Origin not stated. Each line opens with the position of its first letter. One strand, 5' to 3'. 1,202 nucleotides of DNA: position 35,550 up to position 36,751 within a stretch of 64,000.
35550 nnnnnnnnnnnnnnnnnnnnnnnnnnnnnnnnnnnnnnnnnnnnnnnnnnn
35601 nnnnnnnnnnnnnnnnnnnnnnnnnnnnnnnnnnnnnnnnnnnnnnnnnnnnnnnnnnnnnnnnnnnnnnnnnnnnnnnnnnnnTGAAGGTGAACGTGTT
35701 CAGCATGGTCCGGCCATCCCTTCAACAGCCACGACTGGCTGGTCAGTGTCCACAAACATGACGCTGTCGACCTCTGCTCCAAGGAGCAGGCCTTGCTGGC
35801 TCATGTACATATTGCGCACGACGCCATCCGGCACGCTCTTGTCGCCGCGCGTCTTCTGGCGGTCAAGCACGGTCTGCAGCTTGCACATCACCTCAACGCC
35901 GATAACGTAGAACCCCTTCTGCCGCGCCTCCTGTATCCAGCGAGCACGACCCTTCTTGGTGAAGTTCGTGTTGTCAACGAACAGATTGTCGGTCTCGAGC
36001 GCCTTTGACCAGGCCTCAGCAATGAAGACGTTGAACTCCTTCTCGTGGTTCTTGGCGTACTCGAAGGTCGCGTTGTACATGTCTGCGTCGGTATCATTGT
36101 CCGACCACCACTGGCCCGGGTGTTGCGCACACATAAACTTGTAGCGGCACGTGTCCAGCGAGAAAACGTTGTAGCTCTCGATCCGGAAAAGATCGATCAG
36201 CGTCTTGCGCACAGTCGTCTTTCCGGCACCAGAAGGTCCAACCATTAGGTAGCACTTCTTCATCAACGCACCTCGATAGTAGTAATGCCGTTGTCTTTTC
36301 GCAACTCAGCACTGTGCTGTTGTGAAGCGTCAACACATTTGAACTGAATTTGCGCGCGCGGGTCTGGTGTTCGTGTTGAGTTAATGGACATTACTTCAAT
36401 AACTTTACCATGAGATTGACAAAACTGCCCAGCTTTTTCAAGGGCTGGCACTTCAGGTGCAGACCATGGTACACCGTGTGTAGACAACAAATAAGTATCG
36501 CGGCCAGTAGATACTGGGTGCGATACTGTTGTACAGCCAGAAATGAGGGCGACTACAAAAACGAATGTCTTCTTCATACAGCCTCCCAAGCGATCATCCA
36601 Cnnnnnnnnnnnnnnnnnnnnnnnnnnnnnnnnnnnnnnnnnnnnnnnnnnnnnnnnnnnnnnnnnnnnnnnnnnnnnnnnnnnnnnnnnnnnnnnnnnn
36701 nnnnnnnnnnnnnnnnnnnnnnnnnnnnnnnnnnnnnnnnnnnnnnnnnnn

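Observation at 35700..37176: Split end-healing-like pair: Pnk-type P-loop kinase and HD phosphohydrolase flanking a lipoprotein gene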

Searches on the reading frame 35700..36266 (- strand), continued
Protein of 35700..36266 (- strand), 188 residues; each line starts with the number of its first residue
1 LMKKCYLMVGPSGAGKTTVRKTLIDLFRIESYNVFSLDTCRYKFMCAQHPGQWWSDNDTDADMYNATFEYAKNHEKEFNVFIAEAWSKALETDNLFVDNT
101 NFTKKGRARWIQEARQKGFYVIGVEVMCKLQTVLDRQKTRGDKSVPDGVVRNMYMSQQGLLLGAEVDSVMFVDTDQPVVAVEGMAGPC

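Call 34: search_solved_structures(query=A1, max_evalue=1, show_alignments=4)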
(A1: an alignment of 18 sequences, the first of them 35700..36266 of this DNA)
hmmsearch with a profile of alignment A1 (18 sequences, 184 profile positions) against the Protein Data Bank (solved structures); distinct sequences matched with E-value up to 1: 253 (the best 60 are shown).
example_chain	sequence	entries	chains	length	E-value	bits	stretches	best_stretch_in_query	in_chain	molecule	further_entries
1ly1_A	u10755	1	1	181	1.9e-13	53.9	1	2-158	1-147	polynucleotide kinase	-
1ltq_A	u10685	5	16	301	8.1e-13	51.8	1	2-158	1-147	POLYNUCLEOTIDE KINASE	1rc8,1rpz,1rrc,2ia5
3adb_A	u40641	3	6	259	4.6e-12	49.4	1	63-165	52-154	L-seryl-tRNA(Sec) kinase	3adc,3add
3a4l_A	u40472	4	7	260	7e-12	48.8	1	63-165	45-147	L-seryl-tRNA(Sec) kinase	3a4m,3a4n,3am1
4gp7_A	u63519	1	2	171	1.2e-07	34.9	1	7-154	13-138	Metallophosphoesterase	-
4jst_A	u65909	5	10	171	1.4e-07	34.7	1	7-154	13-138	Metallophosphoesterase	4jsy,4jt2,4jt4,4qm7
4gp6_A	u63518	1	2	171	2.8e-07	33.8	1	7-154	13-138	Metallophosphoesterase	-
2ix8_A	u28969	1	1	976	3.9e-07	33.3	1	8-63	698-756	ELONGATION FACTOR 3A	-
8yld_v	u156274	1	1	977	3.9e-07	33.3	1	8-63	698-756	Elongation factor 3A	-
2iw3_A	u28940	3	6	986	4e-07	33.3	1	8-63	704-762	ELONGATION FACTOR 3A | ELONGATION FACTOR 3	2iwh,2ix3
8ylr_v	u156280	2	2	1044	4.5e-07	33.1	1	8-63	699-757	Elongation factor 3A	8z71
7b7d_EF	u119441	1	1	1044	4.6e-07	33.1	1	8-63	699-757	Elongation factor 3A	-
6c2u_A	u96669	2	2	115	6.8e-07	32.5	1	6-47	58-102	phosphate-loop protein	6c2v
4mde_A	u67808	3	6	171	3.3e-06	30.3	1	7-153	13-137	Metallophosphoesterase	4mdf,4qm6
9drz_A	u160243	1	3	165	2.2e-05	27.6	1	77-139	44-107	p-loop containing nucleoside triphosphatehydrolase protein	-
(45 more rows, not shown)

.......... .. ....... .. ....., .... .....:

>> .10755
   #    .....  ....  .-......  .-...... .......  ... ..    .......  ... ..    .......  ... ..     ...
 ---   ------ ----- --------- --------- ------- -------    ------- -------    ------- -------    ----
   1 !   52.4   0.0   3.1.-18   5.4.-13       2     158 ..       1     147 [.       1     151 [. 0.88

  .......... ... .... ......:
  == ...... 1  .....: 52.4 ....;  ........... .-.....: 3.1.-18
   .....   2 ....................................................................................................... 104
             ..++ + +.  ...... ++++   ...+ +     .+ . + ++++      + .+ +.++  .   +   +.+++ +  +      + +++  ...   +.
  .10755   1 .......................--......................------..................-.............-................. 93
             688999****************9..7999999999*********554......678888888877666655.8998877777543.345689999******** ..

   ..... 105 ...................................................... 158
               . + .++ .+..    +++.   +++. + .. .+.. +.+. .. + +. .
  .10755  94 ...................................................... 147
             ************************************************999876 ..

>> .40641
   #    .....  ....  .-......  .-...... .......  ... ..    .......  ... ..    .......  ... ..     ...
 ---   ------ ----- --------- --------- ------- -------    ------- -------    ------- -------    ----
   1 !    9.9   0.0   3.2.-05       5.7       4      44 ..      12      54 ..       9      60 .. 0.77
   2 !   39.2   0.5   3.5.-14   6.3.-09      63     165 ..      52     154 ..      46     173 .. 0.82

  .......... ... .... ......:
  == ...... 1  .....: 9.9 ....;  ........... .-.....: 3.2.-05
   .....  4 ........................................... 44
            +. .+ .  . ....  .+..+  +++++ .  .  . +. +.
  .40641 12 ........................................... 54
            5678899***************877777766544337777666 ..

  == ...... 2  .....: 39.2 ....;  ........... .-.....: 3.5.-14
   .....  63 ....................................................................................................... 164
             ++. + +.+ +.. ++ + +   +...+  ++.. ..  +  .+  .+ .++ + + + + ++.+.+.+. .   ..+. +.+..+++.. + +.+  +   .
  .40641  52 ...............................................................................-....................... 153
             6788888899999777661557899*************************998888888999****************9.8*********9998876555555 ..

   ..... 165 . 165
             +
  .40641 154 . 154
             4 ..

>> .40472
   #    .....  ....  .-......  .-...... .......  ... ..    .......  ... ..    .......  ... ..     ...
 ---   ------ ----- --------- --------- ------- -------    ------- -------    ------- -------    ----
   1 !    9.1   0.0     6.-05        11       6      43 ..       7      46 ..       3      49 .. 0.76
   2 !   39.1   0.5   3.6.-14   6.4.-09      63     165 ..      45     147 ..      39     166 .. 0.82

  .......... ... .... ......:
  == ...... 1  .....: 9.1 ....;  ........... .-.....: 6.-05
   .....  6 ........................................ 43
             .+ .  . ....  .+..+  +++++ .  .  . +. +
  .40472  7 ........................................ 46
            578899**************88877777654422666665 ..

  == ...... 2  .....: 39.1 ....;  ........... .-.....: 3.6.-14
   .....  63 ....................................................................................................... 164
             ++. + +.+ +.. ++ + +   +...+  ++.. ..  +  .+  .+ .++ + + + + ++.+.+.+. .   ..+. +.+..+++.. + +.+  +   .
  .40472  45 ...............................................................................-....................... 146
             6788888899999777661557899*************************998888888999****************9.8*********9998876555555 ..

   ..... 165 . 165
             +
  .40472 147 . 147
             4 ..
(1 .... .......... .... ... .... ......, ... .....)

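Call 54: search_protein_families(library=ncbifam, proteins=[window:35700-36266:-], max_evalue=0.01)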
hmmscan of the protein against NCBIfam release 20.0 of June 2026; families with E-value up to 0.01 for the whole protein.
window:35700-36266:- (188 aa): 2 families
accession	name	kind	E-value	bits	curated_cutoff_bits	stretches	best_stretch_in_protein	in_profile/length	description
TIGR04075.1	bacter_Pnkp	equivalog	5.2e-07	28.2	750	1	7-155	12-135/851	polynucleotide kinase-phosphatase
TIGR03574.1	selen_PSTK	equivalog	1.4e-06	28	290.5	1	9-154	5-129/249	L-seryl-tRNA(Sec) kinase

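Call 79: predict_structure(alignment_id=A5)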
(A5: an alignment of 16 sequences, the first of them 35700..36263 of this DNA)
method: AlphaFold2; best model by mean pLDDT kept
length: 187 residues; sequences in the alignment: 16
mean_pLDDT: 87.9   pTM: 0.83
mean pLDDT of the five models: 87.9, 86.6, 86.0, 85.9, 85.4
residues with pLDDT >= 90: 107; 70-90: 64; 50-70: 13; < 50: 3
segments of 3 or more residues with pLDDT < 50: 185-187
pLDDT, mean of each block of 10 residues (from residue 1): 93 91 93 93 91 86 90 96 96 88 84 96 93 86 80 86 90 74 54
secondary structure, 60 per line:
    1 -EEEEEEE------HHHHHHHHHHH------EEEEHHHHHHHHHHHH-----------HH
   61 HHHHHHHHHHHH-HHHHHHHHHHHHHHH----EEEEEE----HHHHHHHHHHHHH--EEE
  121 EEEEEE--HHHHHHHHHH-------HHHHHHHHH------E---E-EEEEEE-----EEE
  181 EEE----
elements in order: E2-8 H15-25 E32-35 H36-47 H59-72 H74-88 E93-98 H103-115 E118-126 H129-138 H146-154 E167-172 E178-183

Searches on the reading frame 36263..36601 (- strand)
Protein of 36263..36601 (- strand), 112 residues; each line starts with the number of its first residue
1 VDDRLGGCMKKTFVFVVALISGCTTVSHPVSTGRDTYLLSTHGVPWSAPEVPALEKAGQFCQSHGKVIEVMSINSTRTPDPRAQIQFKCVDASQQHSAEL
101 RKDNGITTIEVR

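Call 3: search_protein_families(library=pfam, proteins=[window:36263-36601:-], max_evalue=0.1)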
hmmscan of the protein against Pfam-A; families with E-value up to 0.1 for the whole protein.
window:36263-36601:- (112 aa): 0 families

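Call 4: search_protein_families(library=phrogs, proteins=[window:36263-36601:-], max_evalue=0.01)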
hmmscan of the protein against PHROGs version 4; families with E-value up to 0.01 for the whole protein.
window:36263-36601:- (112 aa): 1 family
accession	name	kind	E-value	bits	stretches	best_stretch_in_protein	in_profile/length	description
phrog_5685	-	unknown function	0.0057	18.1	1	14-67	9-60/97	-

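Call 54: search_protein_families(library=ncbifam, proteins=[window:36263-36577:-], max_evalue=0.01)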
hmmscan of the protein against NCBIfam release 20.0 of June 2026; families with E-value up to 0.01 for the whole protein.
window:36263-36577:- (104 aa): 0 families

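Call 97: search_dna_similar(query=window:36263-36577:-, collection=phages, mode=protein, max_evalue=1, max_rows=10)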
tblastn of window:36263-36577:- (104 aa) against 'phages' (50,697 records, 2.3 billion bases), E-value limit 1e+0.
No match.

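Call 98: search_dna_similar(query=window:36263-36577:-, collection=plasmids, mode=protein, max_evalue=1, max_rows=10)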
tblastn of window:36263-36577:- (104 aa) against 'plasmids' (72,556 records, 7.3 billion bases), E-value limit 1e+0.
Records with a match: 10; places in all: 10; records where one place covers at least 80% of the query: 2.
Best place of each record, by identity: <60% 10.
By first word of the organism name: Klebsiella 3; Enterobacter 3; Aeromonas 1; Citrobacter 1; Paraburkholderia 1; Ralstonia 1.
By predicted mobility (MOB-suite, as given by PLSDB): mobilizable 8; non-mobilizable 2.
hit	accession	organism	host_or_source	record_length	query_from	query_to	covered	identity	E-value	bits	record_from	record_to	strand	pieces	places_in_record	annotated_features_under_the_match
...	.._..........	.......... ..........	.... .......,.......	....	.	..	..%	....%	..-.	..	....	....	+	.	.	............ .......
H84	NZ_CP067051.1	Klebsiella pneumoniae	Homo sapiens,blood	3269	9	84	73%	37.8%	3e-5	48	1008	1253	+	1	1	hypothetical protein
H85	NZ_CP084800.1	Klebsiella quasipneumoniae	Environment,Whole organism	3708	5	82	75%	29.8%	2e-2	40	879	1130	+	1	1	none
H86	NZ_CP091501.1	Enterobacter cloacae complex sp. ECL404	cell culture,Drainage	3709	5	82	75%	29.8%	2e-2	40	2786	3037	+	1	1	none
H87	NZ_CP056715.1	Enterobacter asburiae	culture,Freshwater sample from upstream ...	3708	5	82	75%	29.8%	2e-2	40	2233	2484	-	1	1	none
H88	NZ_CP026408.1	Aeromonas sp. ASNIH2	-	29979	2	93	88%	24.5%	8e-1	35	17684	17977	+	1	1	hypothetical protein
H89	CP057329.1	Citrobacter freundii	culture,Pooled pig faecal samples ...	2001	5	82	75%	28.6%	1e-2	40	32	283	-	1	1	none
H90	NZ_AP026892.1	Enterobacter asburiae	Microbe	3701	5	82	75%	28.6%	1e-2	40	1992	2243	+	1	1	none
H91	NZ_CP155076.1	Paraburkholderia sp. PREW-6R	single cell,Phlox subulata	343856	8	90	80%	24.4%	6e-2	39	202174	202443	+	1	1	none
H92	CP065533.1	Ralstonia solanacearum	peanut,whole organism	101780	8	67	58%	32.8%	4e-1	36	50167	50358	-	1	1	record has no annotation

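Call 99: get_annotated_region(hit=H83, flank=4000)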
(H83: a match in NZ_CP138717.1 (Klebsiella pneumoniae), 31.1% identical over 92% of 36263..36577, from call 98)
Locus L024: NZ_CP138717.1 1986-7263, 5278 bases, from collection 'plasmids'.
description: Klebsiella pneumoniae strain SRY516 plasmid unnamed3, complete sequence
organism: Klebsiella pneumoniae (NCBI taxid 573)
taxonomy: Bacteria; Pseudomonadota; Gammaproteobacteria; Enterobacterales; Enterobacteriaceae; Klebsiella; Klebsiella pneumoniae
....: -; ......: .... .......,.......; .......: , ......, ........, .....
typing (MOB-suite, as given by PLSDB): non-mobilizable; replicon ColRNAI_rep_cluster_1987
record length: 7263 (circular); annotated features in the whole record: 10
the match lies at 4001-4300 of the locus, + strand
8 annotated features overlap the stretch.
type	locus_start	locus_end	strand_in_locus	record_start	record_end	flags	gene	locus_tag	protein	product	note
CDS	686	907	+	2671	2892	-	-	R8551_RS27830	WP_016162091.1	hypothetical protein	-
CDS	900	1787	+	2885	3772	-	-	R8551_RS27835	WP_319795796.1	site-specific integrase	-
CDS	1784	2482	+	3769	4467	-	-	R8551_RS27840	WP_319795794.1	hypothetical protein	-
CDS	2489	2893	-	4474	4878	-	-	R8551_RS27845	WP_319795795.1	helix-turn-helix domain-containing protein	-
CDS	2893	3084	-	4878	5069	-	-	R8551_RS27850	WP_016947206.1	Rop family plasmid primer RNA-binding protein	-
CDS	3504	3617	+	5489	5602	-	-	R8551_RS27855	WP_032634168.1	hypothetical protein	-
CDS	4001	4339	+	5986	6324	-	-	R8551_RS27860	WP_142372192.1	hypothetical protein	-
CDS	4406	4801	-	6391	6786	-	-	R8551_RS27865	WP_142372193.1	hypothetical protein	-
